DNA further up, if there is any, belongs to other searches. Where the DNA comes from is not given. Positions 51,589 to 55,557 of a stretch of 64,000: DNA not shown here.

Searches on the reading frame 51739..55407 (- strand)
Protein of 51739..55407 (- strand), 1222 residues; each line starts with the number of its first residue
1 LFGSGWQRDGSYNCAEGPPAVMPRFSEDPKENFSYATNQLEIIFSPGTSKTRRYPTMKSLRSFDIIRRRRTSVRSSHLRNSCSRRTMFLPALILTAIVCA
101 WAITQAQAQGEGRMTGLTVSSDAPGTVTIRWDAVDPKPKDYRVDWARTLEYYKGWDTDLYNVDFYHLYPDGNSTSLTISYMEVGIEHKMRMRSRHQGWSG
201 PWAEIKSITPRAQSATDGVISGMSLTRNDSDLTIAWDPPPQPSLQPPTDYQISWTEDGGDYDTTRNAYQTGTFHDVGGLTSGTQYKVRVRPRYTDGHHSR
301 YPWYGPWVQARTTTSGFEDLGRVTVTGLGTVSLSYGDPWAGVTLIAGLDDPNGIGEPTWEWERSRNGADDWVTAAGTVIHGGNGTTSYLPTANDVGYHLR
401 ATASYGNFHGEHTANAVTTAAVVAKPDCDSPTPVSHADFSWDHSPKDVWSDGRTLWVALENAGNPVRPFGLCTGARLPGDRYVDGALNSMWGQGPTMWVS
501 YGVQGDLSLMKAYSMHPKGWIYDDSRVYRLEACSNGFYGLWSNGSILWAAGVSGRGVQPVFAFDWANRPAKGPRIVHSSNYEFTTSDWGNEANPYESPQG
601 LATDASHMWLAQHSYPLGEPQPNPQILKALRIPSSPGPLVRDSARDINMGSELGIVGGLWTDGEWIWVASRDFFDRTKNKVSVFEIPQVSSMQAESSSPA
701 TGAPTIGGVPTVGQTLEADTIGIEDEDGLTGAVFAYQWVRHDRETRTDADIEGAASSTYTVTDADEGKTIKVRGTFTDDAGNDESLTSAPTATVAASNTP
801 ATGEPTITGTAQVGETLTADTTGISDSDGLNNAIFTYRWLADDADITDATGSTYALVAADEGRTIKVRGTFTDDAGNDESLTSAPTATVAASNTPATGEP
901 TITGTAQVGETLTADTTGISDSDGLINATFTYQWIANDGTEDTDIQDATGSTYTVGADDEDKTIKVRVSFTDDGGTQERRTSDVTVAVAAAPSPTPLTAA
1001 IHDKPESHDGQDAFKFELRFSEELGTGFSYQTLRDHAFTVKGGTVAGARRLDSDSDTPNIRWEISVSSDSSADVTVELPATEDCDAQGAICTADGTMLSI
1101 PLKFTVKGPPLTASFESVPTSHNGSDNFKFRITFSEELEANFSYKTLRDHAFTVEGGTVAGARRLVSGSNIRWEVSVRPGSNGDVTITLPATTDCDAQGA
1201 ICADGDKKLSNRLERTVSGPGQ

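Call 82: search_protein_families(library=pfam, proteins=[window:51739-55407:-], max_evalue=0.001)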
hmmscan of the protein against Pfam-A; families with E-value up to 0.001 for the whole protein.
window:51739-55407:- (1222 aa): 2 families
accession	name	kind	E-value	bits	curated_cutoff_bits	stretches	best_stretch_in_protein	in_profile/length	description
PF00041.27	fn3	-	1.2e-10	41.9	25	1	226-296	10-73/84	Fibronectin type III domain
PF23197.1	IG_AIR9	-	5e-08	33.1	27.5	0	728-772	29-68/87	AIR9 A9 domain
